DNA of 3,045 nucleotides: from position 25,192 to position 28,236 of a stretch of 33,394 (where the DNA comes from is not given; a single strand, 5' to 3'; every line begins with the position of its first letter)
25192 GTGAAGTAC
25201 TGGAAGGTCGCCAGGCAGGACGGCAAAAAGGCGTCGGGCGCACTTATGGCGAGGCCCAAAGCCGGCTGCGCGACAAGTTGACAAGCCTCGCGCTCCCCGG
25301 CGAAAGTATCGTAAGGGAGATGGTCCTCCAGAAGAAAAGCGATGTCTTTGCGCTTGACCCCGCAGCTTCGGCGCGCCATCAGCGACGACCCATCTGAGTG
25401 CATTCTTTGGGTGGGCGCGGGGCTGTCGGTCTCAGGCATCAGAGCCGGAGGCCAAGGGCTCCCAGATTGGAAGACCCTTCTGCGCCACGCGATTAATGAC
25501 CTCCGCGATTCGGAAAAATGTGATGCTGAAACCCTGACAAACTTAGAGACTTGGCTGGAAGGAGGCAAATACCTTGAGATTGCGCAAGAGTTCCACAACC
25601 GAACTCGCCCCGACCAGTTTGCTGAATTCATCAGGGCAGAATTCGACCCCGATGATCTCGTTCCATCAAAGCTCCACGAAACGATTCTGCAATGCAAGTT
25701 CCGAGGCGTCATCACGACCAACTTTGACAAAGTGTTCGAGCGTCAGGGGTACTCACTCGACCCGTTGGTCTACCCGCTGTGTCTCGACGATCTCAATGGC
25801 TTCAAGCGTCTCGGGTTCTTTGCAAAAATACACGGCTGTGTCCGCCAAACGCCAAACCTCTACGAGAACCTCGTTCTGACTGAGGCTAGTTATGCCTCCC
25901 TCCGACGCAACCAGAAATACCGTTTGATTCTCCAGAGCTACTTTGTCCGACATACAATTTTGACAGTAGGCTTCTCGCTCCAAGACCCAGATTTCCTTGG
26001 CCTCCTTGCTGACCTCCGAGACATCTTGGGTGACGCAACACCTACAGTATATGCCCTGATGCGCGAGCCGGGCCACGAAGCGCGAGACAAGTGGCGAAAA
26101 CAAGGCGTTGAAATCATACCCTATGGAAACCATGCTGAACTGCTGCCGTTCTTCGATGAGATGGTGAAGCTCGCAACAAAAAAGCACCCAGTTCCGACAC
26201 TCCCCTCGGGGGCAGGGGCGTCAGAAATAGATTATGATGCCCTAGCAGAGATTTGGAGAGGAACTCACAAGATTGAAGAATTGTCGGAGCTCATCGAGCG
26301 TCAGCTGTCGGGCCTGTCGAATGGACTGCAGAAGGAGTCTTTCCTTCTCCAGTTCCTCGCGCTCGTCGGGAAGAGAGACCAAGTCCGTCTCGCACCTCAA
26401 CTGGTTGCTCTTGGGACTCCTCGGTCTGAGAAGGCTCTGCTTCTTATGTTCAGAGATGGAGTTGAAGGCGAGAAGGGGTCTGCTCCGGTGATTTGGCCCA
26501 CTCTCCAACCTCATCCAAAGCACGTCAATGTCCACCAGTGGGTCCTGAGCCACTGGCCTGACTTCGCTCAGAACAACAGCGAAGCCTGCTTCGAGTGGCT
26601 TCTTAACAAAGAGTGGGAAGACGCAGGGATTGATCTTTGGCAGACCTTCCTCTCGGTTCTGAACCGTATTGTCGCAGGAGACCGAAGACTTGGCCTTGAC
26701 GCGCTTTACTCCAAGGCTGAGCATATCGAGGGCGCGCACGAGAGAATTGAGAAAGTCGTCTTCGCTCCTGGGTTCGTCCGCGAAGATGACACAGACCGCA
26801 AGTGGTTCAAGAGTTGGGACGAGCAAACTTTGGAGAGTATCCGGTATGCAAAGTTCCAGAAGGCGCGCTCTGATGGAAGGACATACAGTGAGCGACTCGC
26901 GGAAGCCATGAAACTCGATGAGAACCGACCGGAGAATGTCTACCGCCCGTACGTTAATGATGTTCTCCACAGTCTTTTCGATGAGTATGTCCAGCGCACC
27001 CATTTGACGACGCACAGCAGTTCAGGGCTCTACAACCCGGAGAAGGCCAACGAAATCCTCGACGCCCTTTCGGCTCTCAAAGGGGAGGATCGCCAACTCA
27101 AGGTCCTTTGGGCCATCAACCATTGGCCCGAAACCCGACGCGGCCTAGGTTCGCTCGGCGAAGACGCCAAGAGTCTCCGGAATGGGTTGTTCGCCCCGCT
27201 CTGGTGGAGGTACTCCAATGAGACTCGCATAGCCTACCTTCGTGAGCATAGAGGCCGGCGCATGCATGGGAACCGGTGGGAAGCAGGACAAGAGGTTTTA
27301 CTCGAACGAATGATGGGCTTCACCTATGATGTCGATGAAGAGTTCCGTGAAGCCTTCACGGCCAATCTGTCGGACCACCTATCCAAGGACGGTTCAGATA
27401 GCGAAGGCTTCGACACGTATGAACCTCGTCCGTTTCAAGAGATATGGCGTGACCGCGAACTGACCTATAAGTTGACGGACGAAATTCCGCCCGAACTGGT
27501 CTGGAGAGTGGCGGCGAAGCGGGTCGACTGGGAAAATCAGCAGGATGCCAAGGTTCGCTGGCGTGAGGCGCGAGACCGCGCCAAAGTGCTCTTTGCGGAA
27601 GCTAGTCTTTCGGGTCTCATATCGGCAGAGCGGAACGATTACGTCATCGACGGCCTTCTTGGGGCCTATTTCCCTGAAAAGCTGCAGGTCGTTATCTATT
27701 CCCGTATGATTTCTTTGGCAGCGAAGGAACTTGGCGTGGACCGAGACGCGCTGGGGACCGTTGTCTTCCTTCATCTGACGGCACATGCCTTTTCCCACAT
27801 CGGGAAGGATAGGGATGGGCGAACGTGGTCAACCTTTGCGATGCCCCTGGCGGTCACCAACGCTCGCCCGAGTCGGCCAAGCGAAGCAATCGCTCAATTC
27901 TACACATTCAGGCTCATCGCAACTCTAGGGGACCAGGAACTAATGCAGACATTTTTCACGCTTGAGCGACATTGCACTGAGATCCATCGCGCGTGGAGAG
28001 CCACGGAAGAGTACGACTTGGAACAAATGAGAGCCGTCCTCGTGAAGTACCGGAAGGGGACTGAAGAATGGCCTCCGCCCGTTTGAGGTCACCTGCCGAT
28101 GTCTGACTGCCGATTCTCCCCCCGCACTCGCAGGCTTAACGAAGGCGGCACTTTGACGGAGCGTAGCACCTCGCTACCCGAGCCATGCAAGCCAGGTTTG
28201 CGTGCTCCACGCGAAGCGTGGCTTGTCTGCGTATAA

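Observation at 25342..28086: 914-aa SIR2-domain protein with a large unassignable C-terminal region: candidate single-gene NAD-depleting defence protein in an archaeal island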

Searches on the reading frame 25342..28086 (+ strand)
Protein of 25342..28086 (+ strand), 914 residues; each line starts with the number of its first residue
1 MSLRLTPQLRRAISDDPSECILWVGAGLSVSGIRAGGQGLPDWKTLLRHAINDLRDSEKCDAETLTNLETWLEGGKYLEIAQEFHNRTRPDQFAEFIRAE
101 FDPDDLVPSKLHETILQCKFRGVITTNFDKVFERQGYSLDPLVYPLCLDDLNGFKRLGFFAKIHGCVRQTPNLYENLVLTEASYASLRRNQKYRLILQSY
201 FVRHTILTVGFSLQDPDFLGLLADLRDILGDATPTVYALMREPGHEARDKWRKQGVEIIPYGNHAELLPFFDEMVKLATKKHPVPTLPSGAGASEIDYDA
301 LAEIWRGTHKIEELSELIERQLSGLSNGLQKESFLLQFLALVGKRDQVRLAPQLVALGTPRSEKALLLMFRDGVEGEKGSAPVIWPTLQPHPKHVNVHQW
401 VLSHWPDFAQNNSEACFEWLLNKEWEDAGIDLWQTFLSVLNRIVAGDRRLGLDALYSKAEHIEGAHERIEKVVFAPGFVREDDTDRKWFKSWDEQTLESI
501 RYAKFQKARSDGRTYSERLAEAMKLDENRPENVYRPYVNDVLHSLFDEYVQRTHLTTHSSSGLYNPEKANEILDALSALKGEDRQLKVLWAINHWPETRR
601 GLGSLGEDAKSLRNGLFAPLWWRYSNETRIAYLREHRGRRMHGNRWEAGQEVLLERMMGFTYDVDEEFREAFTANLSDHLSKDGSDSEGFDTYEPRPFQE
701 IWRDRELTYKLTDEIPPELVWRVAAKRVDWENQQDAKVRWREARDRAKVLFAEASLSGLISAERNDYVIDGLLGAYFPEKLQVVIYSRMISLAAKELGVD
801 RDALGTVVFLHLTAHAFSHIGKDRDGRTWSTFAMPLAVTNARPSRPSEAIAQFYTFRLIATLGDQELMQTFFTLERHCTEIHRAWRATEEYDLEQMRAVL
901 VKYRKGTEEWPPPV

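Call 3: search_protein_families(library=pfam, proteins=[window:25342-28086:+], max_evalue=1)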
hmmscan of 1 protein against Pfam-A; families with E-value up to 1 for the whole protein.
window:25342-28086:+ (914 aa): 1 family
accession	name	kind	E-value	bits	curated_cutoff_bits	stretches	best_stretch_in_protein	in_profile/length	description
PF13289.12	SIR2_2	-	1e-20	74.7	24.5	1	122-259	2-141/141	SIR2-like domain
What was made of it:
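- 25342..26181 (+): N-terminal defence-type SIR2 (SIR2_2) domain, residues ~1-280: predicted NADase effector. Pfam PF13289 at E = 1e-20 (call 3).
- On Defence-type SIR2 (Pfam SIR2_2, PF13289): 74.7 bits against a cutoff of 24.5, E = 1e-20, covering profile positions 2-141 of 141 (call 3).
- Checked: Pfam SIR2_2 (PF13289) matches residues 122-259 at E = 1e-20, 74.7 bits against a cutoff of 24.5 (call 3).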

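Call 4: search_protein_families(library=padloc, proteins=[window:25342-28086:+], max_evalue=1)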
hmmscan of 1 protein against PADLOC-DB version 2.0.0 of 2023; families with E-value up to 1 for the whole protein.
window:25342-28086:+ (914 aa): 8 families
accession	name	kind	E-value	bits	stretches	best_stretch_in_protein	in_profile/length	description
PDLC00407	ThsA1|ThsA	-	1.9e-15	54.5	1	21-249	23-232/478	STALD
PDLC04968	PDC-S25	-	1.7e-13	48.4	2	117-230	137-246/517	-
PDLC03856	LmuA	-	2.8e-09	34.7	1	20-263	17-253/433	-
PDLC02184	Dsr2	-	1.7e-08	31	1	77-238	75-235/1222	-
PDLC00409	ThsA1|ThsA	-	1.2e-07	29.4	1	19-242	22-226/242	STALD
PDLC00412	ThsA1|ThsA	-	0.00014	19.1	1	189-247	6-64/314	STALD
PDLC04166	Dsr1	-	0.00046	16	1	40-220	39-215/1227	-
PDLC04967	PDC-S25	-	0.019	12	1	119-231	145-257/528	-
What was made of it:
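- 25342..26181 (+): PADLOC ThsA, LmuA, Dsr2 and Dsr1 SIR2 parts match (call 4).
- On DSR2: The PADLOC Dsr2 model aligns only to residues 77-238 (call 4).
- On DSR1: E = 4.6e-4, aligning only profile positions 39-215 of 1227 (call 4).
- On Thoeris (ThsA/ThsB): ThsA models match only their SIR2 part, positions 23-232 of 478 (call 4).
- Closest known: DSR1. Different: The PADLOC Dsr1 model (1227 positions) aligns only to residues 40-220, at E = 4.6e-4 (call 4).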

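Call 5: search_protein_families(library=ncbifam, proteins=[window:25342-28086:+], max_evalue=1)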
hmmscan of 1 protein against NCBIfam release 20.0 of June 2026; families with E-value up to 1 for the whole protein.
window:25342-28086:+ (914 aa): 1 family
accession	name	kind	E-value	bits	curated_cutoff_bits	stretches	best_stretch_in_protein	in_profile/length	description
NF041819.1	Dsr2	equivalog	1.3e-07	30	1400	1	24-237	24-229/1215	anti-phage defense-associated sirtuin Dsr2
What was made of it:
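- On DSR2: 30 bits against a cutoff of 1400; only profile positions 24-229 of 1215 align (call 5).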

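Call 12: find_homologous_proteins(query=window:25342-28086:+, max_evalue=0.001)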
Query window:25342-28086:+ (914 aa): 61 proteins with E <= 0.001 among 8000 candidates.
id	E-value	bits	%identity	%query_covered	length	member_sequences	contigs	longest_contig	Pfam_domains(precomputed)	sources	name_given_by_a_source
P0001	0.0e+0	2077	100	97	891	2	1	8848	PF13289.13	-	-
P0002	0.0e+0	1277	60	100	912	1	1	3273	PF13289.13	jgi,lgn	-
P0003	0.0e+0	1264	60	100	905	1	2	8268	PF13289.13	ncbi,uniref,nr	ncbi:MAG TPA: SIR2 family protein [Candidatus Wunengus sp. YC64]|uniref:SIR2 family protein n=1 Tax=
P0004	0.0e+0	1247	59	100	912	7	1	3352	PF13289.13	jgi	jgi:hypothetical protein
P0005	0.0e+0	1246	60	100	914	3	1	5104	PF13289.13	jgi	jgi:hypothetical protein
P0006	0.0e+0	1244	59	100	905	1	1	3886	PF13289.13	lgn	-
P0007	0.0e+0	1233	59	100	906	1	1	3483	PF13289.13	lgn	-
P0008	0.0e+0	1228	58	100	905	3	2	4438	PF13289.13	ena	-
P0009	0.0e+0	1218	57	100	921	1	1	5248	PF13289.13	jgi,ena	-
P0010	0.0e+0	1213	57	100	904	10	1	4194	PF13289.13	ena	-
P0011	0.0e+0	1212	58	100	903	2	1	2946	PF13289.13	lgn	-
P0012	0.0e+0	1198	57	100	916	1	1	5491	PF13289.13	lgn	-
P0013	0.0e+0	1178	56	100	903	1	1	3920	PF13289.13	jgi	-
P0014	0.0e+0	1162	55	100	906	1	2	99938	PF13289.13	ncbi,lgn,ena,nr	ncbi:SIR2 family protein [bacterium]|nr:SIR2 family protein [bacterium]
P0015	0.0e+0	1146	58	94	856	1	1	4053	PF13289.13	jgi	jgi:hypothetical protein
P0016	0.0e+0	1124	54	100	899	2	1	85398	PF13289.13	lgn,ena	-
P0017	0.0e+0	1115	54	100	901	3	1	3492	PF13289.13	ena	-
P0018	0.0e+0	1033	54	89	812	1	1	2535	PF13289.13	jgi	jgi:hypothetical protein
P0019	0.0e+0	1014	51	100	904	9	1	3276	PF13289.13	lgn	-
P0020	1.6e-295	1001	50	100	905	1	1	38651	PF13289.13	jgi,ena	-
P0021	1.6e-295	1001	49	100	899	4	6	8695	PF13289.13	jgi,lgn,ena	jgi:hypothetical protein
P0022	3.1e-295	1000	50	100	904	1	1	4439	PF13289.13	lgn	-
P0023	7.2e-295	999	50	100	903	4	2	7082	PF13289.13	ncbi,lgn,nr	ncbi:MAG: SIR2 family protein [Verrucomicrobia bacterium]|nr:SIR2 family protein [Verrucomicrobiota 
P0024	1.2e-292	991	50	100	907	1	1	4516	PF13289.13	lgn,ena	-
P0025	3.6e-292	990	50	100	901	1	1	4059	PF13289.13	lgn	-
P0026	6.3e-292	989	50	100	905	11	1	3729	PF13289.13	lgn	-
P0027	6.6e-287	972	49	100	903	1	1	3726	PF13289.13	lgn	-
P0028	1.2e-285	968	49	100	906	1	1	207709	PF13289.13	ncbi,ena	-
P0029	1.4e-284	965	49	100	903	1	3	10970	PF13289.13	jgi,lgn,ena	-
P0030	3.2e-282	957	48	100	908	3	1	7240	PF13289.13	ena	-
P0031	1.9e-279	948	48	100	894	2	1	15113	PF13289.13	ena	-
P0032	2.5e-277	941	49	95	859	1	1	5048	PF13289.13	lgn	-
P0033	2.4e-272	924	49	95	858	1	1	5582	PF13289.13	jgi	-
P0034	1.5e-263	895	49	95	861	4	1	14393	PF13289.13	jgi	jgi:hypothetical protein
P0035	5.8e-261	887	45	100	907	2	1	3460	PF13289.13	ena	-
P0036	4.3e-259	880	58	71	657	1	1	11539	PF13289.13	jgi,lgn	jgi:hypothetical protein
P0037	1.7e-258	878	49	95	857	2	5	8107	PF13289.13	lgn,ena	-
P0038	6.2e-258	877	47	100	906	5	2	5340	PF13289.13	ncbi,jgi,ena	-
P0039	1.5e-255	869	45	100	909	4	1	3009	PF13289.13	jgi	jgi:hypothetical protein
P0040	2.5e-255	868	46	100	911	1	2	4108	PF13289.13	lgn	-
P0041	4.5e-243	827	45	99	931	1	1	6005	PF13289.13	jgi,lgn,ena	-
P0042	3.2e-240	818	44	95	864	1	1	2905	PF13289.13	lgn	-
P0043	6.1e-234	797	42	100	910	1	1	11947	PF13289.13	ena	-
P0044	6.7e-233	794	43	100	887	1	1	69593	PF13289.13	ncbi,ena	-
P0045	6.8e-231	787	43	100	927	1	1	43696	PF13289.13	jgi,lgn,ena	-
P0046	8.9e-228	777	44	94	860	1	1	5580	PF13289.13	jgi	-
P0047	6.9e-219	747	40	99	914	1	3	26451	PF13289.13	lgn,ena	-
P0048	5.5e-198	678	45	78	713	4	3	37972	PF13289.13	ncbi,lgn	-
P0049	1.5e-196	673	43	86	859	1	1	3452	PF13289.13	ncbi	ncbi:MAG: SIR2 family protein [Actinomycetota bacterium]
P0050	2.4e-169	583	53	54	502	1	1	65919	PF13289.13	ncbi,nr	ncbi:MAG TPA: SIR2 family protein [Pyrinomonadaceae bacterium]|nr:SIR2 family protein [Pyrinomonadac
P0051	2.0e-164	567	37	94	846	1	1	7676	PF13289.13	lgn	-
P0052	6.0e-144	499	45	57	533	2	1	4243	PF13289.13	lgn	-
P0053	4.2e-119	417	62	32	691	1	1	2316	PF13419.13,PF13289.13,PF00702.33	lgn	-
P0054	5.8e-118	413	65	31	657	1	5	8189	PF13289.13,PF13181.13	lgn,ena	-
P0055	7.5e-107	377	61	31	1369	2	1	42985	PF25060.1,PF13414.13,PF08238.19,PF23241.2,PF25474.2,PF13374.13,PF24575.2,PF25068.3,PF13289.13,PF00515.35,PF13424.13,PF13429.13,PF07719.24,PF13174.13,PF20308.5,PF25063.1,PF13431.13,PF23914.2,PF25062.2,PF07720.19,PF13176.13,PF24885.2,PF13428.13,PF14559.13,PF13371.13,PF12895.14,PF13432.13,PF13181.13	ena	-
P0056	1.1e-104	369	62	29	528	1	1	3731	PF13289.13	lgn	-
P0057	8.7e-83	297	49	31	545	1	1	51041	PF13289.13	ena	-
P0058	3.3e-82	295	53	31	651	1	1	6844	PF13289.13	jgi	jgi:hypothetical protein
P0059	1.7e-76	276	50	30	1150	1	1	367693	PF12717.14,PF00514.30,PF24714.2,PF22646.3,PF02985.29,PF01602.27,PF25767.2,PF05004.20,PF13289.13,PF28344.1,PF03130.23,PF05729.19,PF13513.13,PF13646.13,PF23227.2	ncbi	-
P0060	3.2e-5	40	25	26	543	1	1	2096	PF13289.13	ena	-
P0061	1.1e-4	38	24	27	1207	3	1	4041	PF13289.13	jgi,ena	-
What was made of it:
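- Closest known: Avs5 / SIR2-STAND and SIR2-TPR proteins. Same: They use a very similar SIR2 head: P0054-P0059 are 49-65% identical over the head only (call 12).
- Those with domain hits in the tail carry TPR, HEAT/ARM or NACHT (P0054, P0055, P0059), and P0053 carries HAD-type domains (call 12).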

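Call 13: search_solved_structures(query=window:25342-28086:+, max_evalue=1, show_alignments=2)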
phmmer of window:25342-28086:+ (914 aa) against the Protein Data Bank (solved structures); distinct sequences matched with E-value up to 1: 8.
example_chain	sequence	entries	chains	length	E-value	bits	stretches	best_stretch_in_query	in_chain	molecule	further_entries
7uxt_B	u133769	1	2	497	1.1e-08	36.7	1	10-276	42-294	USG protein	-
8wkt_A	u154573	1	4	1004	7.3e-06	27.4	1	75-243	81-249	SIR2-like domain-containing protein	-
8k98_C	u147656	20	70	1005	7.3e-06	27.4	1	75-243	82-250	a protein | SIR2-like domain-containing protein | SIR2 family protein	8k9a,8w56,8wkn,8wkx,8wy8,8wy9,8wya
8wks_A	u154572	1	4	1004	0.00018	22.8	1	75-243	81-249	SIR2-like domain-containing protein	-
8wyb_A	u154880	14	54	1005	0.00018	22.8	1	75-243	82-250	SIR2-like domain-containing protein | DSR2 H171A | DSR2(H171A)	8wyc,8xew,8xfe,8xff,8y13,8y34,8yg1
8zsf_D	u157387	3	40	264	0.0094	17.1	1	19-243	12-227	Sir2 family NAD-dependent protein deacetylase | KomC, SIR2 domain protein, NADase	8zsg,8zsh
9xvc_H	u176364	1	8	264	0.06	14.4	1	19-222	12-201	KomC(H146N), a SIR2-domain NADase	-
8zsi_E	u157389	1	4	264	0.091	13.8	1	19-218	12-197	Sir2 family NAD-dependent protein deacetylase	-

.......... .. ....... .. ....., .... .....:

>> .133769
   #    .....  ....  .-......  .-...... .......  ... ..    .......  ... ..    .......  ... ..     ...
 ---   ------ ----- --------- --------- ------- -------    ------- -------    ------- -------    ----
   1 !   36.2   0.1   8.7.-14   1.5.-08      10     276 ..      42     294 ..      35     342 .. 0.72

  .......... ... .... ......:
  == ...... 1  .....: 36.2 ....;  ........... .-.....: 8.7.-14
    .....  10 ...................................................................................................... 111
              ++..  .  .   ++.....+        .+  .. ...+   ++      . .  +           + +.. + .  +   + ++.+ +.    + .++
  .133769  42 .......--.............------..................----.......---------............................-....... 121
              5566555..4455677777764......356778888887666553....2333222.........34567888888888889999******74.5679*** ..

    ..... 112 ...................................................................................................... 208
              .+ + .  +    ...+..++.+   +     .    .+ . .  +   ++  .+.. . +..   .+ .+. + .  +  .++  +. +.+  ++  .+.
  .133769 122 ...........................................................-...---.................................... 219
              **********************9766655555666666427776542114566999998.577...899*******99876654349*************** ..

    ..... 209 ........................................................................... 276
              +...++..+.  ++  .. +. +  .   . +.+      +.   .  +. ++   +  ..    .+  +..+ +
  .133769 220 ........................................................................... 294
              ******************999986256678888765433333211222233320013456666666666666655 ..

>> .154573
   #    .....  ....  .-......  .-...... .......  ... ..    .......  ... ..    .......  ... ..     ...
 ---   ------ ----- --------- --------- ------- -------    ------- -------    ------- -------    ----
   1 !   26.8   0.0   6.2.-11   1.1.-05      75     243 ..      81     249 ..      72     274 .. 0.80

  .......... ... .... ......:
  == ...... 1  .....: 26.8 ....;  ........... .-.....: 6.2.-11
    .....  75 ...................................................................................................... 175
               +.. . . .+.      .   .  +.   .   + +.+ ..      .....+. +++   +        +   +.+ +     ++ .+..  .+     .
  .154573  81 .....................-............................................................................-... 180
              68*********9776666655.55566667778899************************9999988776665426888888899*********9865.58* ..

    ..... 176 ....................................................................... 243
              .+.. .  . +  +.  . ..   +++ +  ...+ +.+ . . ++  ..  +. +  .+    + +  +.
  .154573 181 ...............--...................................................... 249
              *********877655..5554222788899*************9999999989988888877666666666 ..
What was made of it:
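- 25720..25722 (+): Codon of Asn127, the predicted catalytic Asn (aligns with DSR2 N133). Alignment to DSR2 in call 13.
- Closest known: Thoeris ThsA. Same: The SIR2 head is similar: best PADLOC hit at 1.9e-15, and PDB 7uxt at 1e-8 (calls 4, 13).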

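Call 16: search_protein_families(library=pfam, alignment_id=A1, max_evalue=5)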
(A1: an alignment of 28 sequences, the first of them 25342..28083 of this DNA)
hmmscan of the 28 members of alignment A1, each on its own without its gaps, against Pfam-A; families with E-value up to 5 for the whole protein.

A. member 1, window:25342-28083:+ (914 aa): 1 family
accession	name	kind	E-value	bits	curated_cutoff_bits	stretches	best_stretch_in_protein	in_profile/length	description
PF13289.12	SIR2_2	-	1e-20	74.7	24.5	1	122-259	2-141/141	SIR2-like domain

B. families by the number of members that match (of 28 scanned): 15 families
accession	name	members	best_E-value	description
PF13289.12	SIR2_2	28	5.2e-24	SIR2-like domain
PF01431.27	Peptidase_M13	2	0.02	Peptidase family M13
PF12959.12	DUF3848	2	0.05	Protein of unknown function (DUF3848)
PF20659.2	MS_C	1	0.00037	Malate synthase, C-terminal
PF04288.19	MukE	1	0.025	MukE-like family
PF19539.4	DUF6063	1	0.075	Family of unknown function (DUF6063)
PF25100.1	DUF7809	1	0.089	Domain of unknown function (DUF7809)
PF15224.11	SCRG1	1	0.1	Scrapie-responsive protein 1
PF14500.11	MMS19_N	1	0.16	Dos2-interacting transcription regulator of RNA-Pol-II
PF19161.5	DUF5843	1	0.17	Family of unknown function (DUF5843)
PF11815.13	DUF3336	1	0.18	Domain of unknown function (DUF3336)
PF17338.8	GP88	1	0.23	Gene product 88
PF02989.19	DUF228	1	0.25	Lyme disease proteins of unknown function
PF01949.23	Endo_dU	1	0.4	Endonuclease dU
PF23830.1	DUF7200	1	0.89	Domain of unknown function (DUF7200)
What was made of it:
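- On Defence-type SIR2 (Pfam SIR2_2, PF13289): All 28 aligned homologs match (call 16).
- On Thoeris (ThsA/ThsB): No such Pfam domain is found (calls 3, 16).
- On Avs5 (SIR2-STAND): No P-loop, NACHT or NB-ARC hit in any of 28 members (call 16).
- Closest known: Avs5 / SIR2-STAND and SIR2-TPR proteins. Different: This protein has no NTPase (NACHT or NB-ARC) domain and no TPR or HEAT Pfam repeats (calls 3, 16).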

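Call 17: search_solved_structures(query=A1, max_evalue=10)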
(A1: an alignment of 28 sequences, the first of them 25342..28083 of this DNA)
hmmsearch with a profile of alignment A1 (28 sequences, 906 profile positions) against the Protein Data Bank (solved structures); distinct sequences matched with E-value up to 10: 15.
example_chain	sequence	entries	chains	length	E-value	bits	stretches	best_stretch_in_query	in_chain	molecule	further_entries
8wkt_A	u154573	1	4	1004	9.7e-12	46.8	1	20-259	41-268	SIR2-like domain-containing protein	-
8k98_C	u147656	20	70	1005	9.7e-12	46.8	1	20-259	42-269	a protein | SIR2-like domain-containing protein | SIR2 family protein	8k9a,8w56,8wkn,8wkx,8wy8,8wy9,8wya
8zsf_D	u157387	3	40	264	9.7e-11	43.5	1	19-232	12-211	Sir2 family NAD-dependent protein deacetylase | KomC, SIR2 domain protein, NADase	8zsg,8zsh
9xvc_H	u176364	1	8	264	3.3e-09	38.4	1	19-232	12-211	KomC(H146N), a SIR2-domain NADase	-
8zsi_E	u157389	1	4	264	3.5e-09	38.3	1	19-232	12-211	Sir2 family NAD-dependent protein deacetylase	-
9r0p_B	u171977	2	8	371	5.8e-08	34.3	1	15-275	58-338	Protein FAM118B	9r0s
9r3e_B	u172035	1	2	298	8.4e-08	33.8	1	15-275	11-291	Protein FAM118B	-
7uxt_B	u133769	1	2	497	3.9e-07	31.6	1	73-249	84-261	USG protein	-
6lhx_A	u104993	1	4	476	3.2e-06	28.5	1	110-245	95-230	ThsA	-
8bto_A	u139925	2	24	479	5.1e-05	24.6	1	111-245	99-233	NAD(+) hydrolase ThsA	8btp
8wc0_A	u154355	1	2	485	0.0074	17.4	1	97-225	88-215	NAD(+) hydrolase ThsA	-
9t6r_A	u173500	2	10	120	0.15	13.1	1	50-106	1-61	Lmo1102 protein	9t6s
9v0g_E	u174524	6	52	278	0.2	12.7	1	108-219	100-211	NAD-dependent protein deacetylase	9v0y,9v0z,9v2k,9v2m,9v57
4esx_A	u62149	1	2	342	0.22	12.5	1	827-884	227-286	Pyrimidine biosynthesis enzyme THI13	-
4esw_A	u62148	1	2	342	0.22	12.5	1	827-884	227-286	Pyrimidine biosynthesis enzyme THI13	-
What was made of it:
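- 25342..26181 (+): PDB profile hits: DSR2 1e-11, KomC 1e-10, FAM118B 6e-8, ThsA (call 17).
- On DSR2: The PDB profile search hits only DSR2 residues 41-269 (call 17).
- Its nearest structurally characterised relatives are NADase defence effectors: DSR2, KomC and ThsA (calls 13, 17).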
